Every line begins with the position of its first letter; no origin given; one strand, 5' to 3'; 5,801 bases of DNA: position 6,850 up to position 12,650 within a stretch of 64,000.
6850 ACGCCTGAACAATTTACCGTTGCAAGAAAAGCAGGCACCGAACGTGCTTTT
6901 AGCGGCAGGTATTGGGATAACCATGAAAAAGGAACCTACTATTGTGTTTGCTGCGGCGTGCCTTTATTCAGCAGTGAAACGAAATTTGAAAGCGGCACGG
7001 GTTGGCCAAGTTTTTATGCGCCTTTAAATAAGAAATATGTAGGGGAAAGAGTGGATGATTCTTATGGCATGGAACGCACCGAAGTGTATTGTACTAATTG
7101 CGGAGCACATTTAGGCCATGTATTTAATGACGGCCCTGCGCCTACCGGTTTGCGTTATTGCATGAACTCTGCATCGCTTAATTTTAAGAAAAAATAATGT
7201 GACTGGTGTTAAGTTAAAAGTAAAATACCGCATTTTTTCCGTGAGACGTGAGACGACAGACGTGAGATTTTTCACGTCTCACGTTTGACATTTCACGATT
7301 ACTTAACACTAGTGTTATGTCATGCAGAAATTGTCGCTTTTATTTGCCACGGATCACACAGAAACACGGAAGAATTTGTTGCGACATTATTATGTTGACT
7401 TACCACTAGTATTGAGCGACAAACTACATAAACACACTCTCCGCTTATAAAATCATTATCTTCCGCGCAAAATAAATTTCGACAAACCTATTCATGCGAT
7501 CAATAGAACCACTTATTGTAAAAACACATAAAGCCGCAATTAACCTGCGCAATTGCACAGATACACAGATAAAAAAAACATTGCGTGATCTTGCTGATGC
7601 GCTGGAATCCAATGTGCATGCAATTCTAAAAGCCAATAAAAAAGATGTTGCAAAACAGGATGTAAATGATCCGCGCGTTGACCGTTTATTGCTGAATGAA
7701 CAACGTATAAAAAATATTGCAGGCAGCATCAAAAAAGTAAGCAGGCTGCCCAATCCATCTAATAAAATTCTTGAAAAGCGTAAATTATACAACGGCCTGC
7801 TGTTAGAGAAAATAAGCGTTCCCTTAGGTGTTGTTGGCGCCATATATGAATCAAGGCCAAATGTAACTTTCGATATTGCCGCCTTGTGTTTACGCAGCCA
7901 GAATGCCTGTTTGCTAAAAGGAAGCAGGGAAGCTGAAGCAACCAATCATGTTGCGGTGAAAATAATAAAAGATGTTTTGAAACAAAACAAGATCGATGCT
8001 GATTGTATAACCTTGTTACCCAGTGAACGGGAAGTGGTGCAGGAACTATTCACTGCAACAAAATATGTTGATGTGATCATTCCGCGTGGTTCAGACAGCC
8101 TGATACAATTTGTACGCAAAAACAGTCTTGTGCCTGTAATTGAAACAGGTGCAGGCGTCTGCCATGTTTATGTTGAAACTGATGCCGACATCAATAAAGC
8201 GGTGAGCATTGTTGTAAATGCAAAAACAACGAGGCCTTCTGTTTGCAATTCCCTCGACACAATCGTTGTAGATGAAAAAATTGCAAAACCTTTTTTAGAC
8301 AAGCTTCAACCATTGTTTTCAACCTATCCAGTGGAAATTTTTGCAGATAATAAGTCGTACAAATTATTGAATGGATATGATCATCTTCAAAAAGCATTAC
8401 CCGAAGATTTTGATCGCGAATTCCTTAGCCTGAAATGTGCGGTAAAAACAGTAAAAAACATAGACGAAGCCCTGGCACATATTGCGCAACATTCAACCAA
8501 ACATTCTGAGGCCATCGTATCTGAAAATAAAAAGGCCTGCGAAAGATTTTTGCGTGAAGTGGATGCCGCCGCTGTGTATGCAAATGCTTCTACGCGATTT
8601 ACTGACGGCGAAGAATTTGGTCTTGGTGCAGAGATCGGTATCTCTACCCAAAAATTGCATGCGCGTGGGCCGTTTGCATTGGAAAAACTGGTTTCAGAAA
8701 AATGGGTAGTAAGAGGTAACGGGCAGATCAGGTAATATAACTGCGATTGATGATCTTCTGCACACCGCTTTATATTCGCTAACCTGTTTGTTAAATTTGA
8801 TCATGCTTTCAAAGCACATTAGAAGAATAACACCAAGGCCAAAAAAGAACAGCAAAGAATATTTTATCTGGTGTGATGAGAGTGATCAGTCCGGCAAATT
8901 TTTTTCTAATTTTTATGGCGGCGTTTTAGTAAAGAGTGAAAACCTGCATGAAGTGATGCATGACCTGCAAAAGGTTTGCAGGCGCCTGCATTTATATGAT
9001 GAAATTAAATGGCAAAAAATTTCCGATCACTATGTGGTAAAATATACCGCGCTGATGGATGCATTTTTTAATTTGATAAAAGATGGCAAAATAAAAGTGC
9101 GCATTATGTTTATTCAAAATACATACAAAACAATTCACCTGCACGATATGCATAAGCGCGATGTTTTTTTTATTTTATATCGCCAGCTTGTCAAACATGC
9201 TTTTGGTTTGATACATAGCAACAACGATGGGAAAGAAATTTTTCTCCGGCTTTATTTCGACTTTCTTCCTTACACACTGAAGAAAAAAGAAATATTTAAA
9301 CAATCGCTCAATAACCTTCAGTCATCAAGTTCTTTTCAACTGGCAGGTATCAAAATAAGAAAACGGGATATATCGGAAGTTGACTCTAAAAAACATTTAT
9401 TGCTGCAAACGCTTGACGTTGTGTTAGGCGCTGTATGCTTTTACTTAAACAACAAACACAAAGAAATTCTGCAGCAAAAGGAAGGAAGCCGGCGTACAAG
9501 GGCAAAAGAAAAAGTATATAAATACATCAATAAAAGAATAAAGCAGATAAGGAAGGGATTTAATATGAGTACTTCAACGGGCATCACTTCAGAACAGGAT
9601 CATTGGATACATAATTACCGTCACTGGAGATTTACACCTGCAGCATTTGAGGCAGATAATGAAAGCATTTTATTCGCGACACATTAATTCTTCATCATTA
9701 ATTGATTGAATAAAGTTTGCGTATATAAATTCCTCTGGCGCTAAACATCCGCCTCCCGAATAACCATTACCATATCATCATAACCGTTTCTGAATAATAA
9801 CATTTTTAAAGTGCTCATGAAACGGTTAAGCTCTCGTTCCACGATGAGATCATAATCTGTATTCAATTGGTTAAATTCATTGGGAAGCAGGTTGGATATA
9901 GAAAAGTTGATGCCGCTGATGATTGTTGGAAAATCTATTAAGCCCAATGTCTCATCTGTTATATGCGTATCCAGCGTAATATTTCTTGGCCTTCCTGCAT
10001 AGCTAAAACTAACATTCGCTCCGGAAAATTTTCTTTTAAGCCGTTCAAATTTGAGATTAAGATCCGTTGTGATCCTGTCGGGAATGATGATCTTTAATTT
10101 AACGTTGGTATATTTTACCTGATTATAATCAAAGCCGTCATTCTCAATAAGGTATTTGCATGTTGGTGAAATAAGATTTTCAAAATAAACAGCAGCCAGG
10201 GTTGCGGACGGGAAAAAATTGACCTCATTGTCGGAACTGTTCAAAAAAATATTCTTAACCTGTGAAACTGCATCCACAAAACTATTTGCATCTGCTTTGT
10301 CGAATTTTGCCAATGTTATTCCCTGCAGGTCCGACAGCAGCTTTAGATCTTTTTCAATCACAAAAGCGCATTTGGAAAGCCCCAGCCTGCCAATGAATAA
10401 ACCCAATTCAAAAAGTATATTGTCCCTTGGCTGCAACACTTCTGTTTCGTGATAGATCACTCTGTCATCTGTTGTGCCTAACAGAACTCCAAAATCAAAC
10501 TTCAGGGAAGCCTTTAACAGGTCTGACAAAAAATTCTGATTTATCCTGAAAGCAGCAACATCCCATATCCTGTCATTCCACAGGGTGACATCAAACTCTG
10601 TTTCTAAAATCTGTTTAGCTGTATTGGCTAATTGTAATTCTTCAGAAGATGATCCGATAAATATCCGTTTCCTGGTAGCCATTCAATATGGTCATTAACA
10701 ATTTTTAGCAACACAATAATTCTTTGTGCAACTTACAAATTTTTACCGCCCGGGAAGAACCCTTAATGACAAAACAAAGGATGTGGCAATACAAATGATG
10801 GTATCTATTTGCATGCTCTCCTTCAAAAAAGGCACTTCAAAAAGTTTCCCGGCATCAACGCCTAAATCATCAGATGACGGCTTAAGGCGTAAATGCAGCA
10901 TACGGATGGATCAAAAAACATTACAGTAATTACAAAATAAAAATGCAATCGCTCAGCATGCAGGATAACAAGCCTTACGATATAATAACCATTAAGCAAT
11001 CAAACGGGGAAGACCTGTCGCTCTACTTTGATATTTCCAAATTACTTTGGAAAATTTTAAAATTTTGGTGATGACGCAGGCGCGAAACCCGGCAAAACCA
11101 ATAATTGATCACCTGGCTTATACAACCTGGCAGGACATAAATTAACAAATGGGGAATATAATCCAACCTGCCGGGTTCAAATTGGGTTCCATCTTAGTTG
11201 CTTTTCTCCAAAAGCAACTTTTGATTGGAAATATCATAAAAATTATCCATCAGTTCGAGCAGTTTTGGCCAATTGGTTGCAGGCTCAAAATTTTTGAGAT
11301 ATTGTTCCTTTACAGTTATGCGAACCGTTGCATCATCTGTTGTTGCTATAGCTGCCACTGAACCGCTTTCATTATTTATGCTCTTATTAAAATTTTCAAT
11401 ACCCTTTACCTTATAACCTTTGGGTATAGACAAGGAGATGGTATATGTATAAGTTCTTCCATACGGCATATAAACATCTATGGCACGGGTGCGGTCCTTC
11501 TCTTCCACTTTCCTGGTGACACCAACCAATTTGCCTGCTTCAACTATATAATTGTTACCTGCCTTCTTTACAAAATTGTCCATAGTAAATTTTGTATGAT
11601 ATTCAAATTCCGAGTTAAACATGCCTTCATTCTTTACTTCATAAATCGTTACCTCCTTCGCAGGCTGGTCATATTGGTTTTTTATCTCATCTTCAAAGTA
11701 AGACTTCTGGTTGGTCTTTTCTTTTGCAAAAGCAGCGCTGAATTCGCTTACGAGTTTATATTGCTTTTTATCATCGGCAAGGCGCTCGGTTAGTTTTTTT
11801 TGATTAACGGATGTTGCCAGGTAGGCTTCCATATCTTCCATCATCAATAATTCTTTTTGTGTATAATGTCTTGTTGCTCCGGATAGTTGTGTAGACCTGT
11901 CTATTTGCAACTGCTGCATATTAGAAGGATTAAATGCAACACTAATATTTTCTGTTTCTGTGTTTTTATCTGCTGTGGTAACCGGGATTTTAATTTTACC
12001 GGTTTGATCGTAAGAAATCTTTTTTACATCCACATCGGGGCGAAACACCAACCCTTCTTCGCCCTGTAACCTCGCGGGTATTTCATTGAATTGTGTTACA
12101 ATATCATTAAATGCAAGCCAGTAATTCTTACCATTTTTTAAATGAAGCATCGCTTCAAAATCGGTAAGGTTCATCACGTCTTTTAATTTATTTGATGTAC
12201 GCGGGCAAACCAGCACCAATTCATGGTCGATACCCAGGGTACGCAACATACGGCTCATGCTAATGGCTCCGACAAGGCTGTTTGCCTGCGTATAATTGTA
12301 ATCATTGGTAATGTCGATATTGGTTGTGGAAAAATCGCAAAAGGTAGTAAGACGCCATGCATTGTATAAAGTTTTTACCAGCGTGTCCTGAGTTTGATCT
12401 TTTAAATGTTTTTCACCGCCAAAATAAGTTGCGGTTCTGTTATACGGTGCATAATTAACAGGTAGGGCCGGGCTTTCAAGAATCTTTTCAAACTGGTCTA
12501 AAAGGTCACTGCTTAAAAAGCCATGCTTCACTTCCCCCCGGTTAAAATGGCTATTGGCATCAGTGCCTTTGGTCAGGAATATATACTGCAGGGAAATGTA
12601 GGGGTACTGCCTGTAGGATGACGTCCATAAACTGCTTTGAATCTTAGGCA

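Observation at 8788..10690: Lower-GC insert with DUF3800 protein and an orphan PF10137-type TIR-like effector fused to an unknown C-terminal domain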

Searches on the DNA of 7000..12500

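Call 30: search_rna_families(source=window, start=7000, end=12500, threshold=evalue, max_evalue=1, show_alignments=2)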
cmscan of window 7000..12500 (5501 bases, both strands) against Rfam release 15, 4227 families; matches with E-value up to 1: 0.
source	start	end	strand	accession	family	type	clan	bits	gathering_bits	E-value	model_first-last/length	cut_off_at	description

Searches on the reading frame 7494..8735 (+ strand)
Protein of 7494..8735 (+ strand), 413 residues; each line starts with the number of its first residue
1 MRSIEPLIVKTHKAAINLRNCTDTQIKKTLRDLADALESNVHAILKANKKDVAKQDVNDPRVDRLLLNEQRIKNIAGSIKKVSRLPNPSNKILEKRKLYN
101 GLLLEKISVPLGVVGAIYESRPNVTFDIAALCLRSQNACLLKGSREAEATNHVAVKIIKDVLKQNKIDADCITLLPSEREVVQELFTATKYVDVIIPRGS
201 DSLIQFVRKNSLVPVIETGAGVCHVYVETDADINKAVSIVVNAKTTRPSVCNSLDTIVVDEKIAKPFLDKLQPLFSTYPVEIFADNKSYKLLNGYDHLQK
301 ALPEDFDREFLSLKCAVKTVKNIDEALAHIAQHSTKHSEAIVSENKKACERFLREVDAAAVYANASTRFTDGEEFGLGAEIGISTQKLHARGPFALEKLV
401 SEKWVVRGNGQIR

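Call 71: search_protein_families(library=ncbifam, proteins=[window:7494-8735:+], max_evalue=0.00001)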
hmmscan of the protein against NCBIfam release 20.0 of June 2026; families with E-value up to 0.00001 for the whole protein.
window:7494-8735:+ (413 aa): 12 families
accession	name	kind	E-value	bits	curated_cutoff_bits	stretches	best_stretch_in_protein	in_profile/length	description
NF001221.0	PRK00197.1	equivalog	1.9e-159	530.9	289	1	3-413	6-417/418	glutamate-5-semialdehyde dehydrogenase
TIGR00407.1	proA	equivalog_domain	4.3e-137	457.2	317.45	1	12-403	2-398/398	glutamate-5-semialdehyde dehydrogenase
TIGR01092.1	P5CS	equivalog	6.7e-99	332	796.75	1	9-412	293-694/715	delta l-pyrroline-5-carboxylate synthetase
NF010378.0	PRK13805.1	equivalog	8.4e-15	53.7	951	1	3-272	15-274/872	bifunctional acetaldehyde-CoA/alcohol dehydrogenase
NF047625.1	AcylSulfactDhSauS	equivalog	2e-14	53.3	600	1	5-272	7-265/464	acylating sulfoacetaldehyde dehydrogenase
NF040648.1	lactal_redase_Meth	equivalog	2.6e-14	53.1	650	1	11-271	42-294/463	lactaldehyde dehydrogenase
TIGR02518.1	EutH_ACDH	equivalog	1.4e-13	50.5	620.1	1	6-265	12-261/488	acetaldehyde dehydrogenase (acetylating)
NF050084.1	pip_6_carb_DH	equivalog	1.4e-08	34.1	730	1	109-280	116-292/475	L-piperidine-6-carboxylate dehydrogenase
NF011927.0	PRK15398.1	subfamily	6.1e-07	28.4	403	1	99-272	119-293/465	aldehyde dehydrogenase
NF052305.1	DioxValDhHalo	equivalog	1.9e-06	27.1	750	0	130-271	163-304/483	2,5-dioxovalerate dehydrogenase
NF045701.1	BenzalDHMdlD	equivalog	2.5e-06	26.4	550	0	132-271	133-269/436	NAD(P)-dependent benzaldehyde dehydrogenase MdlD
NF042993.1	AlphKGSA_gudD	equivalog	5.7e-06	25.4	770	0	106-271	136-303/481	alpha-ketoglutaric semialdehyde dehydrogenase GucD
